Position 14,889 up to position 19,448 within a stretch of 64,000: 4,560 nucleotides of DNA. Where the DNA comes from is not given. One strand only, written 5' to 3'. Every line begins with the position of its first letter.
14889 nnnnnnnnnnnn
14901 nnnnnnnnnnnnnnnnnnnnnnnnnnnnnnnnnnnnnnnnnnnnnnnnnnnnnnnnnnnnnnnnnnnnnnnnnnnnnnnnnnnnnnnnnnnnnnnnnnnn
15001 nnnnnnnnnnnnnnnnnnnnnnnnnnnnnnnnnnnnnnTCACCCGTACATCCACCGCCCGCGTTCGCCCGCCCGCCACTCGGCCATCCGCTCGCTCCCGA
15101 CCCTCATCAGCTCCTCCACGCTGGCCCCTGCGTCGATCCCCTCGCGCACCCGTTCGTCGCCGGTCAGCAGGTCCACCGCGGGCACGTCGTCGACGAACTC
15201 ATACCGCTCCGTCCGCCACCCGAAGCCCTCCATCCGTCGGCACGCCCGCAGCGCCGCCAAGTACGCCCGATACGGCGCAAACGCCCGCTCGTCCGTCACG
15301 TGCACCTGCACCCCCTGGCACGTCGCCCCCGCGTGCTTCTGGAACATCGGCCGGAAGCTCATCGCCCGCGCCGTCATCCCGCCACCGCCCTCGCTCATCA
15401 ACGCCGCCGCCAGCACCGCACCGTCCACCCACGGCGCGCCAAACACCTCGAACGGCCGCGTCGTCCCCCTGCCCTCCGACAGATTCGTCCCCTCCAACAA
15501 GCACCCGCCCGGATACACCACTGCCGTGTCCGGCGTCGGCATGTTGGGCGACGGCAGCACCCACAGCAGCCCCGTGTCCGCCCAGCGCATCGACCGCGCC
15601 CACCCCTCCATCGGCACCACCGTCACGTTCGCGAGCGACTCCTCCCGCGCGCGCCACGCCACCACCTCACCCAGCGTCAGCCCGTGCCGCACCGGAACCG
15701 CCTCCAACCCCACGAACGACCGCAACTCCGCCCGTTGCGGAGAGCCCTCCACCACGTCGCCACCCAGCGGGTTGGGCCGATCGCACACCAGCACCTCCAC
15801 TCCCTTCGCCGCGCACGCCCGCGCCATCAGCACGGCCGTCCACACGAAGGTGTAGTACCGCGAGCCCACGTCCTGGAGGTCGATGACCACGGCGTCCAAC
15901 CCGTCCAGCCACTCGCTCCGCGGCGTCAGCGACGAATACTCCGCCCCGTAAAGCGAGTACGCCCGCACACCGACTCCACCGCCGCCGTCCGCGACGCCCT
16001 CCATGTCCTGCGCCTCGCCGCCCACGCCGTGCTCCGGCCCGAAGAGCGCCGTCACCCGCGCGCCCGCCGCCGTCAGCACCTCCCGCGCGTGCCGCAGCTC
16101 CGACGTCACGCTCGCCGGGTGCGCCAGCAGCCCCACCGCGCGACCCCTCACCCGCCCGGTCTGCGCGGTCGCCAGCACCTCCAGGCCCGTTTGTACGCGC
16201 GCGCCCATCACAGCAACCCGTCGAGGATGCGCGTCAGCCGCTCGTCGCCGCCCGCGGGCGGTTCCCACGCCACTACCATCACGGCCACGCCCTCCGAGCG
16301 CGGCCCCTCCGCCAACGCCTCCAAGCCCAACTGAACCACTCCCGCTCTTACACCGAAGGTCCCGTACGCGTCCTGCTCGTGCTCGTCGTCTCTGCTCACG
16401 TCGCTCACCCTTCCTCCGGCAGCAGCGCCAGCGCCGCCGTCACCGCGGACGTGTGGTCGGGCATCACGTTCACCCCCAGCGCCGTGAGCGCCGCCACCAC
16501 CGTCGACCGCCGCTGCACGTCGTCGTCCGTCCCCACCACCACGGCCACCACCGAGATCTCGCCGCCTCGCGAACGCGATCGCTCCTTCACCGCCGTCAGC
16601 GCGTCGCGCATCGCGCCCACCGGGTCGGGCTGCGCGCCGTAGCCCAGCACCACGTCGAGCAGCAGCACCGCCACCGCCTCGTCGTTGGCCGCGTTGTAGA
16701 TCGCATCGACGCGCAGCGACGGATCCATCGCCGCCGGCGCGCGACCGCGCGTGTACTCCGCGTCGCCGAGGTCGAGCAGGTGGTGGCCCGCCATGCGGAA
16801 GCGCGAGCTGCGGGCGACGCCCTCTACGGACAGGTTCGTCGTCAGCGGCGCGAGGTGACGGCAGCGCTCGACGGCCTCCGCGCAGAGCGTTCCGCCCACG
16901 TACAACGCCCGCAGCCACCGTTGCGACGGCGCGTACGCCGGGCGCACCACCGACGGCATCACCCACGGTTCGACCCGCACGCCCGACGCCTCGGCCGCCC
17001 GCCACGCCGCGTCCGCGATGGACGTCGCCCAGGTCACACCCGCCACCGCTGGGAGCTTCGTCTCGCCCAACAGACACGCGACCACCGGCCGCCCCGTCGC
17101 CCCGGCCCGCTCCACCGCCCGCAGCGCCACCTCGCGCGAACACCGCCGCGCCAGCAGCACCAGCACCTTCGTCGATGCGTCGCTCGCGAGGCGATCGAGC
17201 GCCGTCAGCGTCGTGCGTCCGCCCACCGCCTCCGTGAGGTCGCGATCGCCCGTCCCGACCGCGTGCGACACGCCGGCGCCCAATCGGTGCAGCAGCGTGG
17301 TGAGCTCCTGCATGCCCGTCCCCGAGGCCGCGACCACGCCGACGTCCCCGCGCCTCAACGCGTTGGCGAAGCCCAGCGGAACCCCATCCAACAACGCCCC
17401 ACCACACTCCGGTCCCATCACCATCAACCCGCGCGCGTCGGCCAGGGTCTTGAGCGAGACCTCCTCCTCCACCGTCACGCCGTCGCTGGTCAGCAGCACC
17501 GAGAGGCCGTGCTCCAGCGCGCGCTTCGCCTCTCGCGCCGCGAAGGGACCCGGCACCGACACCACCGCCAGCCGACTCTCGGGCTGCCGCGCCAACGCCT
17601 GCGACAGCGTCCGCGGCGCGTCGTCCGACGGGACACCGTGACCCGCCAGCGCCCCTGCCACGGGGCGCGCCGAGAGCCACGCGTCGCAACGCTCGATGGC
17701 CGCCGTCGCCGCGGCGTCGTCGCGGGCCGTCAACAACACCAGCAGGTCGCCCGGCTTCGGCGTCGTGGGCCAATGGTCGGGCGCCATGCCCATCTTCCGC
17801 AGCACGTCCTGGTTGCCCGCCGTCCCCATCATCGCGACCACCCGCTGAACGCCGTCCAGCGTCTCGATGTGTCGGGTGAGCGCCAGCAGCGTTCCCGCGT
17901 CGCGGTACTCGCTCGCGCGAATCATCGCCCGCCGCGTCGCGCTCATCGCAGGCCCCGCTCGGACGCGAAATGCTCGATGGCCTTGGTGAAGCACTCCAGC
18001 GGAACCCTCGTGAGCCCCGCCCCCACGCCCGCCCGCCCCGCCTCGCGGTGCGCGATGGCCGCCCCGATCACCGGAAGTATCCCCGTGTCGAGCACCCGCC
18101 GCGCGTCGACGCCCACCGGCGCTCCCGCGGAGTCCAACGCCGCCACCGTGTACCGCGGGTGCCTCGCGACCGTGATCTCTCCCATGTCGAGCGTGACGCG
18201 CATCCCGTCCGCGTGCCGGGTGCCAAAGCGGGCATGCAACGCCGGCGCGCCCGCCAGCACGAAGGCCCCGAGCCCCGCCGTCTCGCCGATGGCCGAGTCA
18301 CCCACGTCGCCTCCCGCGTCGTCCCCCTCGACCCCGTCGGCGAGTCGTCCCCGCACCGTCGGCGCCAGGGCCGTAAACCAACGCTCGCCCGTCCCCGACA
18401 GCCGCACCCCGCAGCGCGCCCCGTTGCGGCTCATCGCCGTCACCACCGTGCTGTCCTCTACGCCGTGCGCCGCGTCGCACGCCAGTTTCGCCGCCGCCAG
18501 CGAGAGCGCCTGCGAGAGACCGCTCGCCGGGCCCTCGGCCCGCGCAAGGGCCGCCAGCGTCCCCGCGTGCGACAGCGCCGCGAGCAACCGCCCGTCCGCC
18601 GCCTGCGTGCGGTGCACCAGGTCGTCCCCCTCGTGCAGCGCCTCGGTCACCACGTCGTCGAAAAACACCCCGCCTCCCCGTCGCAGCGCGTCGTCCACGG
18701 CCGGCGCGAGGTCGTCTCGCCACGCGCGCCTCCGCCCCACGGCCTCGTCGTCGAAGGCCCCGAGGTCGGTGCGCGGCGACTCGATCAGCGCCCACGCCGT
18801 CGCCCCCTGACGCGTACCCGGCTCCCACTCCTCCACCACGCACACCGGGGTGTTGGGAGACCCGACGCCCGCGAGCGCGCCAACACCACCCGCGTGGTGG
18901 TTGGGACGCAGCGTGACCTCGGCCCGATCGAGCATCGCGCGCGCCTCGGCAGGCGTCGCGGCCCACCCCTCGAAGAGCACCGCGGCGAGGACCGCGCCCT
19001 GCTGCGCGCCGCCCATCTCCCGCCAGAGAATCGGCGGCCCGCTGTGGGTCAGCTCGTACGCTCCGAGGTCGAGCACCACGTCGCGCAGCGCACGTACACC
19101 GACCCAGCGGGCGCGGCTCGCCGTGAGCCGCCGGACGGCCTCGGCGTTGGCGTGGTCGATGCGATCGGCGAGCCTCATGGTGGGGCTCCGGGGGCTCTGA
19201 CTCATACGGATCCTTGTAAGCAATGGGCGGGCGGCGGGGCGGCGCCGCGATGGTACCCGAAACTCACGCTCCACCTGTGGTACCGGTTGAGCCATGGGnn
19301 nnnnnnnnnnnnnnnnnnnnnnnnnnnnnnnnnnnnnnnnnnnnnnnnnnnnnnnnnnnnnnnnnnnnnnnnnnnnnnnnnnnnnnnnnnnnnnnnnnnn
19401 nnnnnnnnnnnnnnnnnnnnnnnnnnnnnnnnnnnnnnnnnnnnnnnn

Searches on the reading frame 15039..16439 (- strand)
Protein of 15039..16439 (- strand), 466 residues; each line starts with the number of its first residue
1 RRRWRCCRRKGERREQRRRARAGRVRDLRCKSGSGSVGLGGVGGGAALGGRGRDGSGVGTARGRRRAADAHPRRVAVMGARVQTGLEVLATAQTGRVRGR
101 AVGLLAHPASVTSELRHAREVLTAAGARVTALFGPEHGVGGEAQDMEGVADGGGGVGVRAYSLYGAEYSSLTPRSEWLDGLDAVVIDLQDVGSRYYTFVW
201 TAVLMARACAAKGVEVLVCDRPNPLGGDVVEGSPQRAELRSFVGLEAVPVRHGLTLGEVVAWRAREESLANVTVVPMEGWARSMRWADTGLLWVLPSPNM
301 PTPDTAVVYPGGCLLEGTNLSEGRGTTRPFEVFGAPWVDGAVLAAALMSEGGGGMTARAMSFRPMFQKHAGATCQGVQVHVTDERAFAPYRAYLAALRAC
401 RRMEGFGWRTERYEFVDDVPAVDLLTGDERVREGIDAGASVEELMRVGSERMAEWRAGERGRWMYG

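Call 22: search_protein_families(library=pfam, proteins=[window:15039-16439:-], max_evalue=0.001)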
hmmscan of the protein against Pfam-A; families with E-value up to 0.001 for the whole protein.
window:15039-16439:- (466 aa): 2 families
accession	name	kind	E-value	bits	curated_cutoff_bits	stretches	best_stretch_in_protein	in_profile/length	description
PF07075.17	NamZ_N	-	1.1e-64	218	26.9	1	102-303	1-202/203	Exo-beta-N-acetylmuramidase NamZ, N-terminal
PF20732.2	NamZ_C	-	3.4e-43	148.5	25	1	308-465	2-152/152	Exo-beta-N-acetylmuramidase NamZ, C-terminal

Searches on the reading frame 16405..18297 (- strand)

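Call 22: search_protein_families(library=pfam, proteins=[window:16405-18297:-], max_evalue=0.001)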
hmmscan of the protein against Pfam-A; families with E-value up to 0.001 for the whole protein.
window:16405-18297:- (630 aa): 3 families
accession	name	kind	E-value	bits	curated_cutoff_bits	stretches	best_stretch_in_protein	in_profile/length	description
PF00549.24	Ligase_CoA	-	6.3e-28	97.9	24.5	1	465-624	1-127/128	CoA-ligase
PF13607.11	Succ_CoA_lig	-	1.5e-06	28.4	27.4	1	316-435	1-116/138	Succinyl-CoA ligase like flavodoxin domain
PF02629.25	CoA_binding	-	1.1e-05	26.6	22.3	0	317-408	4-93/97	CoA binding domain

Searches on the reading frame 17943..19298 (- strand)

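Call 22: search_protein_families(library=pfam, proteins=[window:17943-19298:-], max_evalue=0.001)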
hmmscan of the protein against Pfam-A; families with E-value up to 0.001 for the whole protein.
window:17943-19298:- (451 aa): 1 family
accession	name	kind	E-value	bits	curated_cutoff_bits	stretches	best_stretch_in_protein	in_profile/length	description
PF06545.17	AllG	-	3.6e-42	144.8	27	1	128-335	1-215/215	Oxamate carbamoyltransferase subunit AllG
